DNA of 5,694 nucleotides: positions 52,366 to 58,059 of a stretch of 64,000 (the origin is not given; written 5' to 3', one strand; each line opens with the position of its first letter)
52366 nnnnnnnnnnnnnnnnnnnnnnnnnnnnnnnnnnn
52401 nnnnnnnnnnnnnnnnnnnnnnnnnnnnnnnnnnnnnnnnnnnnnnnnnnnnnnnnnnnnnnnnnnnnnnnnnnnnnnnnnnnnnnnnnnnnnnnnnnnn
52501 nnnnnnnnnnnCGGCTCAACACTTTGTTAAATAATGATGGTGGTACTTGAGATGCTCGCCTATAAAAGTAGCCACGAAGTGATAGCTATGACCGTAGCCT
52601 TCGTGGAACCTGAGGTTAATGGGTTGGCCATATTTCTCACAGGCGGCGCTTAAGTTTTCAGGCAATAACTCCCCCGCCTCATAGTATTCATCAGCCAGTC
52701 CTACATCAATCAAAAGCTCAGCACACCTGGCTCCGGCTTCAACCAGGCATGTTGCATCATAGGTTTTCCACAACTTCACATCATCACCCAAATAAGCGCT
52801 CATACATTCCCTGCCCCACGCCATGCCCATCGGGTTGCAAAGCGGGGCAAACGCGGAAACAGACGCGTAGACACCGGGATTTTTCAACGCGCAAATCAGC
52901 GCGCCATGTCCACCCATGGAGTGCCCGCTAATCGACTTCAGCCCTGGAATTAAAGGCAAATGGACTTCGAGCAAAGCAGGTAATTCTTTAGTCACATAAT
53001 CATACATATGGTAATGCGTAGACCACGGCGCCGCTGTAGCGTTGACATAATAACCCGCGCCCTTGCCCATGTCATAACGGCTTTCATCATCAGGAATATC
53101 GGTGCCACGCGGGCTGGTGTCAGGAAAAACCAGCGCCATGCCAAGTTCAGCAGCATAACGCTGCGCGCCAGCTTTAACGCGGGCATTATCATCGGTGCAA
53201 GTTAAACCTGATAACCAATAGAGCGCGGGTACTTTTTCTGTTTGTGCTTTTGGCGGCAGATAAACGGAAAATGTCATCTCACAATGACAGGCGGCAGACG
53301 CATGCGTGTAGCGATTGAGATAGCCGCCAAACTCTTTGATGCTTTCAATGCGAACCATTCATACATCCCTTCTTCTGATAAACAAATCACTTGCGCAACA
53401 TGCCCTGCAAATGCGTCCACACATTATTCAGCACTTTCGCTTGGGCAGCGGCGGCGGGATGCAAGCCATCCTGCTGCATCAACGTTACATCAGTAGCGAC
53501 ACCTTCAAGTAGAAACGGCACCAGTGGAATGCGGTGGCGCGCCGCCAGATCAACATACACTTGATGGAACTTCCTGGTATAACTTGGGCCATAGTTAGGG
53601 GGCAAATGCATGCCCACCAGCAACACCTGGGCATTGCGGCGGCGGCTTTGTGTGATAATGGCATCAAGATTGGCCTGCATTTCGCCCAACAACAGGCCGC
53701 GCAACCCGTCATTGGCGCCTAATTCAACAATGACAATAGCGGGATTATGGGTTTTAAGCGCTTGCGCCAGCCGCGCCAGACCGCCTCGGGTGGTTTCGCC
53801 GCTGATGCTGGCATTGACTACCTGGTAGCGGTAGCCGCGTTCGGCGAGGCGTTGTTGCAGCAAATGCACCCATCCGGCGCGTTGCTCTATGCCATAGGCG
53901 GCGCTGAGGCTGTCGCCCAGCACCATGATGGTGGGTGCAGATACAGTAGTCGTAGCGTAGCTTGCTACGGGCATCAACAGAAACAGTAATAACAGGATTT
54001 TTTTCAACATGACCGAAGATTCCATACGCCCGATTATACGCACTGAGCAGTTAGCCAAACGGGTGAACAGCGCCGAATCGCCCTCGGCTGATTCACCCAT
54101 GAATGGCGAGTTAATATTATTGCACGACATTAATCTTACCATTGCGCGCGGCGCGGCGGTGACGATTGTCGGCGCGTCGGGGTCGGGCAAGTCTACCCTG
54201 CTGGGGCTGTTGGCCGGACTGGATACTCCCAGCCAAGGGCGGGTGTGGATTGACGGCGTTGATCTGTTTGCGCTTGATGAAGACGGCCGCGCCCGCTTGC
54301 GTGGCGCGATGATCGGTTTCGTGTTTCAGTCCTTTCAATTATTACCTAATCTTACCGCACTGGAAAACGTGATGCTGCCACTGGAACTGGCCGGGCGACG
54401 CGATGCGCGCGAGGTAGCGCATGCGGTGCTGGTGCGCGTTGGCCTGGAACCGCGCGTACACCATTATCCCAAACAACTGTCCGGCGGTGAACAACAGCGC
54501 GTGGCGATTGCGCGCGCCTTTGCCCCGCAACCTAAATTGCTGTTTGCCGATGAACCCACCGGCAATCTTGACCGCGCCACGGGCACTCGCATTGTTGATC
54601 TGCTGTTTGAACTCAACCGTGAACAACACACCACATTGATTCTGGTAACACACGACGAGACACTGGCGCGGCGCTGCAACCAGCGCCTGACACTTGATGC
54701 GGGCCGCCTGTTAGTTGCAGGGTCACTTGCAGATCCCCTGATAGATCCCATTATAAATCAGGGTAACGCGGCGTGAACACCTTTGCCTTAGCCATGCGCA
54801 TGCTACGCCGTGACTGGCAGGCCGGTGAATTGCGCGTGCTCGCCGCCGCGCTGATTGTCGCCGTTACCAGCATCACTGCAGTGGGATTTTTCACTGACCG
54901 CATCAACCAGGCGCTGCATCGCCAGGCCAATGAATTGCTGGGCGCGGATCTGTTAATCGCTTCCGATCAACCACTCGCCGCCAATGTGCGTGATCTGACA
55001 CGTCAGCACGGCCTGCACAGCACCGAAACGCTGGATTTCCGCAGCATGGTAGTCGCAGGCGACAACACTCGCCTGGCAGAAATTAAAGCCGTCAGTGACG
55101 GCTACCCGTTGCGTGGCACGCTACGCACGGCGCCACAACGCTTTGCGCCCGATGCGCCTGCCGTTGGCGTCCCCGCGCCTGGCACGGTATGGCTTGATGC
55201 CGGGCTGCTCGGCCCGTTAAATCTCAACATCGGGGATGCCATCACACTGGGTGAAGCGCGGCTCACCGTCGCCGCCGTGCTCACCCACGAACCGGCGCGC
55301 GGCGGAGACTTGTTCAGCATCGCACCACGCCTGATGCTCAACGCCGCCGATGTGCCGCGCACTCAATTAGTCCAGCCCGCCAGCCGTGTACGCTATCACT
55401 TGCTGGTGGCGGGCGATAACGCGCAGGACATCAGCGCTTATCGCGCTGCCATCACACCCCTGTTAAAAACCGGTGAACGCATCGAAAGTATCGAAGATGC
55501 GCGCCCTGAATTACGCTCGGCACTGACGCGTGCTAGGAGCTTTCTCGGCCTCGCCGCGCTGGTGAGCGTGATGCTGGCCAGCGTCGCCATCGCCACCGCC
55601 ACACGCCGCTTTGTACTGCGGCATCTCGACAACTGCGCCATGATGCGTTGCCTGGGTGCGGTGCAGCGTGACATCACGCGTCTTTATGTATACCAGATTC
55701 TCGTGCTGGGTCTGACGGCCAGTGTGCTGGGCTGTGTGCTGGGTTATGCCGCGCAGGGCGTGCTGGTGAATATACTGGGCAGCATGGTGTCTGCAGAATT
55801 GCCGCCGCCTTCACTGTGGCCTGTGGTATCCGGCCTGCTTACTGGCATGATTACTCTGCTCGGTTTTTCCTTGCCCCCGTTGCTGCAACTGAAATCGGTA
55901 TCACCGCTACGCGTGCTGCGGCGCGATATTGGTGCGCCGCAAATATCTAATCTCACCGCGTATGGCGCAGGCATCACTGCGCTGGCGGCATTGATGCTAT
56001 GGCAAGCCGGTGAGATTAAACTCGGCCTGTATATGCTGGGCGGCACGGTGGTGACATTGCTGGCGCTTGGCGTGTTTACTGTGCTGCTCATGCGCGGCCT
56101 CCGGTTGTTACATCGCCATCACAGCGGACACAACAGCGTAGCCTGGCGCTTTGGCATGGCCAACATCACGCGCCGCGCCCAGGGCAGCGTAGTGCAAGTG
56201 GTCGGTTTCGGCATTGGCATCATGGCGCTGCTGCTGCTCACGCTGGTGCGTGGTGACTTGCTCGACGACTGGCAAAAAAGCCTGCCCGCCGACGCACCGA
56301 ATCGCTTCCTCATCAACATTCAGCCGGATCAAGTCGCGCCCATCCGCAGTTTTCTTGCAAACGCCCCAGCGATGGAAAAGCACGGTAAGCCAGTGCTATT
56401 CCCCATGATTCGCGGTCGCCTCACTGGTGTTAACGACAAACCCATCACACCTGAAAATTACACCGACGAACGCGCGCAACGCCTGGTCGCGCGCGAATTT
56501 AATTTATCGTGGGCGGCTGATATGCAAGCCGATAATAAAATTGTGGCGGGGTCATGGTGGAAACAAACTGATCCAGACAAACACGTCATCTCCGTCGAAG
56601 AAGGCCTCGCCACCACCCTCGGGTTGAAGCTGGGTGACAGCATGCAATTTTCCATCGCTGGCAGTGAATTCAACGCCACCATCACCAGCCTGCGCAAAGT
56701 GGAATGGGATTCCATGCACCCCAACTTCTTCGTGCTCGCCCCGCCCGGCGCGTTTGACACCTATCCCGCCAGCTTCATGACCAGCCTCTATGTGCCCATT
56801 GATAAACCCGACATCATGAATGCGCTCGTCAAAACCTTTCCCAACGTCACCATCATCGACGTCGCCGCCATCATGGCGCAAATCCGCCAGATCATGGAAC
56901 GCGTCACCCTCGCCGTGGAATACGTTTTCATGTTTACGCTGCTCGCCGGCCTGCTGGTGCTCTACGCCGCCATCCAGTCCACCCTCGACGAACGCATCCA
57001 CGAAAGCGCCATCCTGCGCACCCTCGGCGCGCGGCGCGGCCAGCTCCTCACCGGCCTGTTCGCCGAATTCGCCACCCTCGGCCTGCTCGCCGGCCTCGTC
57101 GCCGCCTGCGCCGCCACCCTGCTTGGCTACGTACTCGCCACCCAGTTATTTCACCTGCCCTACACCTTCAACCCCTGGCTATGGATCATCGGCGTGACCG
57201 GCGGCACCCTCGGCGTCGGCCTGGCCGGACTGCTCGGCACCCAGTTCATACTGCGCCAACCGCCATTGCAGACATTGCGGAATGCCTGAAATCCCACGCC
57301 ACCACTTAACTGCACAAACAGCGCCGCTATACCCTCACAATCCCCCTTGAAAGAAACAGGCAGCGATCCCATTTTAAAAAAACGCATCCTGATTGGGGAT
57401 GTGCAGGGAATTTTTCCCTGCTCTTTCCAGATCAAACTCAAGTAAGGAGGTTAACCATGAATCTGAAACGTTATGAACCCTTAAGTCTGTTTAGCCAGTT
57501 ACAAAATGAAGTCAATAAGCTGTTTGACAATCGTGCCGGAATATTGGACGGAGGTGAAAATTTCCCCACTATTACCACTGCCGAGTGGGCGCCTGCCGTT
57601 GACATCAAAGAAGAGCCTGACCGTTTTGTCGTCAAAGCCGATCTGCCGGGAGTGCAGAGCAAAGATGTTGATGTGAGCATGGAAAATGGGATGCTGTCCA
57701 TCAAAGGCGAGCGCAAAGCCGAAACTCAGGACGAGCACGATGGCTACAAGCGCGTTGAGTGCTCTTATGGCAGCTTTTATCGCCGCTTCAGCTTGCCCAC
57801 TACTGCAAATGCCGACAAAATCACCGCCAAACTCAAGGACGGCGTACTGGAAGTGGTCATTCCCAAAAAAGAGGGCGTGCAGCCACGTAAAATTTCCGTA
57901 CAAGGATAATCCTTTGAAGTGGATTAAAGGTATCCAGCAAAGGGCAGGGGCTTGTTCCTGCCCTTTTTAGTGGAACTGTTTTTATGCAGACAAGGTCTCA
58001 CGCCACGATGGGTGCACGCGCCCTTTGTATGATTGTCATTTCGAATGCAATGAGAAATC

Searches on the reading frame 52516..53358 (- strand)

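Call 64: search_protein_families(library=pfam, max_evalue=1e-10, proteins=[window:52516-53358:-])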
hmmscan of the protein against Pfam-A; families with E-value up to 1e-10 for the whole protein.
window:52516-53358:- (280 aa): 1 family
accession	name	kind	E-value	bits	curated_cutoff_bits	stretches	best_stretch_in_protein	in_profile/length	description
PF00756.26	Esterase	-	3.2e-56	191.3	22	1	21-271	1-250/251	Putative esterase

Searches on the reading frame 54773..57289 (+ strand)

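Call 64: search_protein_families(library=pfam, max_evalue=1e-10, proteins=[window:54773-57289:+])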
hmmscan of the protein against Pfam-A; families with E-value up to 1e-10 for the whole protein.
window:54773-57289:+ (838 aa): 1 family
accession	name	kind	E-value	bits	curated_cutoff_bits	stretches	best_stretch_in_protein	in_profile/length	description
PF02687.27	FtsX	-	1.2e-23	83.9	25.5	2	260-378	2-120/120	FtsX-like permease C-terminal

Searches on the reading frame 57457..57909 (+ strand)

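Call 70: search_protein_families(library=pfam, max_evalue=0.00001, proteins=[window:57457-57909:+])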
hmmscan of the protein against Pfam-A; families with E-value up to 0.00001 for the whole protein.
window:57457-57909:+ (150 aa): 2 families
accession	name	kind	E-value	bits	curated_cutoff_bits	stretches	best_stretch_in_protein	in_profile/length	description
PF00011.27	HSP20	-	5.6e-27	94.3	20.8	1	49-149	1-102/102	Hsp20/alpha crystallin family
PF17886.7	ArsA_HSP20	-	1.8e-08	34.3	22.5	1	55-133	2-61/63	HSP20-like domain found in ArsA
